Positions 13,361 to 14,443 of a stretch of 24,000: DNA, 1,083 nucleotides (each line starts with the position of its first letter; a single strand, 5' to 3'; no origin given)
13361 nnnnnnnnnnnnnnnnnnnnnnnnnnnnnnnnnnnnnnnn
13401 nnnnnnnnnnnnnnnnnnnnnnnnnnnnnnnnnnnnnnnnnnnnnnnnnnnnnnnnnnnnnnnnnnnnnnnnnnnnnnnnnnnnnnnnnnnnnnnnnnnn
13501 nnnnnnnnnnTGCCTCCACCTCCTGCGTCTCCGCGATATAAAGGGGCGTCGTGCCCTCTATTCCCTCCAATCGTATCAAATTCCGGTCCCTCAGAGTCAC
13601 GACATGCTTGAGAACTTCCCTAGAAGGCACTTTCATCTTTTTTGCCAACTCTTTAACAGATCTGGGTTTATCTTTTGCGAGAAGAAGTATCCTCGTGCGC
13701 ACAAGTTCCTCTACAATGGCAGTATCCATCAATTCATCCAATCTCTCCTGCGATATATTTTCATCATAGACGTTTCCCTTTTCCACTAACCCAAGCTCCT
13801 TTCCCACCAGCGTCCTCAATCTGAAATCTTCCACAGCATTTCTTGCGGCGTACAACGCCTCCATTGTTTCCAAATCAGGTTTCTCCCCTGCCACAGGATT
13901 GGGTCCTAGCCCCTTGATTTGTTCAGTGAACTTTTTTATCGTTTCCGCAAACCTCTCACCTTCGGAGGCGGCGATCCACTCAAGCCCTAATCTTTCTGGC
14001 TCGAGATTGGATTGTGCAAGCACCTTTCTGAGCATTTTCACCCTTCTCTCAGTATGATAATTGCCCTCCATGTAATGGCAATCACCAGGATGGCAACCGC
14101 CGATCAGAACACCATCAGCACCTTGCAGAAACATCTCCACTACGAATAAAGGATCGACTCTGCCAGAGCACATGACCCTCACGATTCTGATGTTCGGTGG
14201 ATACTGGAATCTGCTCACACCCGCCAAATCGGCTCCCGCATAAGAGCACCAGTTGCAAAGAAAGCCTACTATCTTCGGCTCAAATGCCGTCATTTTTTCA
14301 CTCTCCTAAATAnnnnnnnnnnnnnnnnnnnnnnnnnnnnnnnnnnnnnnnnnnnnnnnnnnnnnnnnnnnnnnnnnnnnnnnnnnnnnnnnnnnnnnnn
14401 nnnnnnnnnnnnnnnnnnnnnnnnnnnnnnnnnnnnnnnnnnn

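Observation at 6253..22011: Four HdrA-type + four MvhD-type units packed into one gap-free 15.8-kb translationally coupled array, with no hdrBC or mvhB in view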

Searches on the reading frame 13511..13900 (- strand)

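Call 20: search_protein_families(library=pfam, proteins=[window:13511-13900:-], max_evalue=0.01)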
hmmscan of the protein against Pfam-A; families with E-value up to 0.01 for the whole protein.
window:13511-13900:- (130 aa): 4 families
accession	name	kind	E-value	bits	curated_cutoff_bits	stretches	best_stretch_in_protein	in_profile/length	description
PF12840.13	HTH_20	-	1.8e-05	25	27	1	73-111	12-50/51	Helix-turn-helix domain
PF21476.4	PF0610-like_N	-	5.3e-05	23.8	33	1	68-101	3-36/50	PF0610-like, N-terminal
PF04760.21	IF2_N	-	0.00037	20.7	25.3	1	81-99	5-23/53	Translation initiation factor IF-2, N-terminal region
PF08279.18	HTH_11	-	0.0038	17.5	25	1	72-113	8-48/55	HTH domain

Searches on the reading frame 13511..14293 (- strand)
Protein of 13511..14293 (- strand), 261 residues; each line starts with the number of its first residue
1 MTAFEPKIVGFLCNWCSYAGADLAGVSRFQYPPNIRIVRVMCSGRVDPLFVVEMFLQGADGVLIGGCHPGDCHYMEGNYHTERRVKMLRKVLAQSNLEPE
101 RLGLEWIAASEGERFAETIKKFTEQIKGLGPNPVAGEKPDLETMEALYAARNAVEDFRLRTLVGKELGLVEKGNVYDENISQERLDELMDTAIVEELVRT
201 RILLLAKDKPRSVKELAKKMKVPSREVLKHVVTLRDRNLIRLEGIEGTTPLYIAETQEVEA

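Call 3: search_protein_families(library=pfam, proteins=[window:13511-14293:-], max_evalue=0.01)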
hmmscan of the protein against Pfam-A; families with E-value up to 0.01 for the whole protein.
window:13511-14293:- (261 aa): 4 families
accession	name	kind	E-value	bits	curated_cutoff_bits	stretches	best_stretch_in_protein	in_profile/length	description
PF02662.21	FlpD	-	2.7e-56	189.3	22.3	1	8-130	1-123/123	Methyl-viologen-reducing hydrogenase, delta subunit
PF12840.13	HTH_20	-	6.1e-05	23.3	27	1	204-242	12-50/51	Helix-turn-helix domain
PF21476.4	PF0610-like_N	-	0.00017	22.2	33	1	199-232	3-36/50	PF0610-like, N-terminal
PF04760.21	IF2_N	-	0.0011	19.2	25.3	1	212-230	5-23/53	Translation initiation factor IF-2, N-terminal region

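Call 23: search_solved_structures(query=window:13511-14293:-, max_evalue=0.1, show_alignments=1)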
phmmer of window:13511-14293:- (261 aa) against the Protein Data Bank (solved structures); distinct sequences matched with E-value up to 0.1: 6.
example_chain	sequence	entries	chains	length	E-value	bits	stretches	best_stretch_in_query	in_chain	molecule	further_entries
5odc_D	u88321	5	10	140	2.7e-54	187.6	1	1-134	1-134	Methyl-viologen reducing hydrogenase subunit D | Methyl-viologen reducing hydrogenase, subunit D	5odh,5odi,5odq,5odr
8rvu_F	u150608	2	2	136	1.1e-52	182.4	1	3-136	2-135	Methyl viologen-reducing hydrogenase, subunit D-related protein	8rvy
8rvv_F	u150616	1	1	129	1.5e-51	178.7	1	4-131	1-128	Methyl viologen-reducing hydrogenase, subunit D-related protein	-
9sw2_D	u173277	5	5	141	7.7e-51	176.3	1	5-135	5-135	F420-non-reducing hydrogenase iron-sulfur subunit D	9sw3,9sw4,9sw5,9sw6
7bkb_F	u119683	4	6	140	4.8e-47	163.9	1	4-135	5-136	F420-non-reducing hydrogenase subunit D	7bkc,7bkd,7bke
9sfi_K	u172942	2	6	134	5.4e-31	111.3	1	5-134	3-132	F420-non-reducing hydrogenase subunit delta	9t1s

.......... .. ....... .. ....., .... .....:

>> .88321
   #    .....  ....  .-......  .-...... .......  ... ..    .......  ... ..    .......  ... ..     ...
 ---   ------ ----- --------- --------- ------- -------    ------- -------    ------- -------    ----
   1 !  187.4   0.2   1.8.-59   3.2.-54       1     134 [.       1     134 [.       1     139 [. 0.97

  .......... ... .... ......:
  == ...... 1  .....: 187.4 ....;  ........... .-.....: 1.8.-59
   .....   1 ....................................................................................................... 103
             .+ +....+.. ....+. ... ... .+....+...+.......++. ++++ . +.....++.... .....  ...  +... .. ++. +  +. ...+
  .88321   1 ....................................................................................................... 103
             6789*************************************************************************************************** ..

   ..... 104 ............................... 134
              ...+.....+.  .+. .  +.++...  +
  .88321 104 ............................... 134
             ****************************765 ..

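Call 39: find_homologous_proteins(query=window:13511-14293:-, max_evalue=1e-10)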
Query window:13511-14293:- (261 aa): 8000 proteins with E <= 1e-10 among 8000 candidates; the best 120 are listed.
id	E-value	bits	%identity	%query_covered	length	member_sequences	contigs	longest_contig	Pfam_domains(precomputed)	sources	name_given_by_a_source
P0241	5.2e-157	539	90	100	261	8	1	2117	PF02662.22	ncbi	-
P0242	1.6e-153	528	90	100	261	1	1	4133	PF02662.22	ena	-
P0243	5.4e-153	526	89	100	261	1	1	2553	PF02662.22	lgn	-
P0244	5.0e-152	523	88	100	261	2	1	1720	PF02662.22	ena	-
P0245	5.6e-152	522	88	100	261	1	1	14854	PF02662.22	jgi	jgi:coenzyme F420-reducing hydrogenase delta subunit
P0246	2.6e-149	514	87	100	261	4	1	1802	PF21476.5,PF02662.22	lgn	-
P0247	4.4e-147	506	84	100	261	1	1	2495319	PF02662.22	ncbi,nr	ncbi:MAG: hydrogenase iron-sulfur subunit [Thermoplasmata archaeon]|nr:MAG: hydrogenase iron-sulfur 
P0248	8.3e-147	506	86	100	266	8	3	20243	PF02662.22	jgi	jgi:F420-non-reducing hydrogenase iron-sulfur subunit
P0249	3.7e-145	500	82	100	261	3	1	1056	PF02662.22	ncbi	-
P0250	4.9e-142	490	82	100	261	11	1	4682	PF02662.22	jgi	jgi:coenzyme F420-reducing hydrogenase delta subunit/predicted transcriptional regulator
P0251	7.7e-142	489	82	100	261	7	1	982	PF02662.22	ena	-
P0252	1.9e-140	485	79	100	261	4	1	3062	PF12840.14,PF02662.22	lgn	-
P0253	9.8e-140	482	79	100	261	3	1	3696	PF12840.14,PF02662.22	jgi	jgi:coenzyme F420-reducing hydrogenase delta subunit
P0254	1.9e-134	465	79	99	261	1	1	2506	PF02662.22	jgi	jgi:coenzyme F420-reducing hydrogenase delta subunit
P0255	5.8e-132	457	75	100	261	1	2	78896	PF02662.22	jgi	jgi:coenzyme F420-reducing hydrogenase delta subunit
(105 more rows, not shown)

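Call 51: search_protein_families(library=ncbifam, proteins=[window:13511-14293:-], max_evalue=0.01)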
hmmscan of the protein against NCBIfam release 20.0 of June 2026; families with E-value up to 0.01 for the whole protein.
window:13511-14293:- (261 aa): 5 families
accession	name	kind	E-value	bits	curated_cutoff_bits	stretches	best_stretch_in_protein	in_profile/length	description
NF040770.1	hetero_SS_HdrA2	exception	5.4e-56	190.1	1100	1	5-132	647-774/777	CoB-CoM heterodisulfide reductase HdrA2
NF045873.1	F420_non_VhuD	exception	1.9e-37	128.3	215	1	5-134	1-130/132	F420-non-reducing hydrogenase iron-sulfur subunit VhuD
NF041891.1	hdrA_Methbact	equivalog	1e-14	53.7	1300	1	5-127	643-759/762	ferredoxin:CoB-CoM heterodisulfide reductase subunit HdrA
NF033788.1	HTH_metalloreg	subfamily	0.00011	22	55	1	199-259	13-73/77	metalloregulator ArsR/SmtB family transcription factor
NF053602.1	Phr_regulator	exception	0.00093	18.8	320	1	194-241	9-56/191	heat shock transcription regulator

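Call 52: predict_structure(alignment_id=A2)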
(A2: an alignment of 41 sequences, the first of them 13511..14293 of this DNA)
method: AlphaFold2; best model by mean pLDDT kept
length: 261 residues; sequences in the alignment: 41
mean_pLDDT: 85.8   pTM: 0.83
mean pLDDT of the five models: 85.8, 85.7, 85.0, 81.0, 79.9
residues with pLDDT >= 90: 142; 70-90: 88; 50-70: 20; < 50: 11
segments of 3 or more residues with pLDDT < 50: 22-26, 258-261
pLDDT, mean of each block of 10 residues (from residue 1): 83 71 53 83 85 95 78 68 92 95 87 86 95 90 93 90 84 80 90 94 93 95 95 93 93 73 40
secondary structure, 60 per line:
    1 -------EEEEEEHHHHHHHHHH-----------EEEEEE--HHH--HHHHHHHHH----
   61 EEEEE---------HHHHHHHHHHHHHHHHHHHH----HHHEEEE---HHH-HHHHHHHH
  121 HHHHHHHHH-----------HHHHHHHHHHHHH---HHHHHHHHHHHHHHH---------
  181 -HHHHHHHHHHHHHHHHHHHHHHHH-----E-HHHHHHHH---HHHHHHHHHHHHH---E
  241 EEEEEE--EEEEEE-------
elements in order: E8-13 H14-23 E35-40 H48-56 E61-65 H75-94 E102-105 H113-129 H141-153 H157-171 H182-205 H213-220 H224-236 E240-246 E249-254

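Call 54: fold_search(model_id=the predicted structure, library=pdb)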
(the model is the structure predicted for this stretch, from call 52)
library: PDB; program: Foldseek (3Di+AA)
matches with E <= 10: 1533; with E <= 0.001: 4
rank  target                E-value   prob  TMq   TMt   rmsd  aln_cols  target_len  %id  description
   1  5odc_D                3.5e-15  1.00  0.46  0.85   2.0       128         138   60  Heterodisulfide reductase / [NiFe]-hydrogenase complex from Methanothermococcus thermolithotrophicus at 2.3 A resoluti (released 2017-08-30)
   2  5odh_D                6.4e-15  1.00  0.46  0.85   2.0       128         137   60  Heterodisulfide reductase / [NiFe]-hydrogenase complex from Methanothermococcus thermolithotrophicus soaked with heter (released 2017-08-30)
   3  8rvu_F                3.0e-14  1.00  0.46  0.90   2.0       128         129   58  CryoEM structure of the Elp-Hdr complex of Methanothermobacter marburgensis state 2 (composite structure) (released 2025-05-14)
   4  7bkb_F                3.9e-13  1.00  0.47  0.87   1.9       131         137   50  Formate dehydrogenase - heterodisulfide reductase - formylmethanofuran dehydrogenase complex from Methanospirillum hun (released 2021-09-29)
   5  4y7k_D                2.3e-03  0.99  0.26  0.28   7.8       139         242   17  Structure of an archaeal mechanosensitive channel in closed state (released 2015-08-26)
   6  4y7k_A                2.3e-03  0.97  0.24  0.25  18.1       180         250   16  Structure of an archaeal mechanosensitive channel in closed state (released 2015-08-26)
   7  8uav_A                4.4e-03  0.93  0.26  0.28  13.6       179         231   12  Cryo-EM Structure of Brucella Abortus Lumazine Synthase (BLS) Engineered with Shiga Toxin I subunit B (Stx1B) (released 2025-03-26)
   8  1xn1_J                5.5e-03  0.95  0.25  0.41  13.0       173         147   13  Crystal Structure Of Lumazine Synthase From Brucella Abortus (Orthorhombic Form At 3.05 Angstroms) (released 2005-09-27)
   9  4y7k_C                6.1e-03  0.98  0.27  0.28   7.8       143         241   17  Structure of an archaeal mechanosensitive channel in closed state (released 2015-08-26)
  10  4y7k_B                7.2e-03  0.98  0.26  0.28   8.0       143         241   17  Structure of an archaeal mechanosensitive channel in closed state (released 2015-08-26)
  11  1smt_A                8.5e-03  1.00  0.23  0.57   7.4        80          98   22  SMTB REPRESSOR FROM SYNECHOCOCCUS PCC7942 (released 1997-12-03)
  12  6p6f_B                8.5e-03  0.97  0.27  0.44  14.9       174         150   13  BG505 SOSIP-I53-50NP (released 2019-06-19)
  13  1r1t_B                9.0e-03  1.00  0.23  0.57   7.3        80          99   22  Crystal structure of the cyanobacterial metallothionein repressor SmtB in the apo-form (released 2004-05-18)
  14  1kz4_C                1.0e-02  1.00  0.31  0.48   6.4       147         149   14  Mutant enzyme W63Y Lumazine Synthase from S.pombe (released 2002-07-24)
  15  3jth_A                1.1e-02  1.00  0.22  0.58   7.8        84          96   21  Crystal structure of a transcriptional regulator HlyU from Vibrio vulnificus CMCP6 (released 2010-03-16)
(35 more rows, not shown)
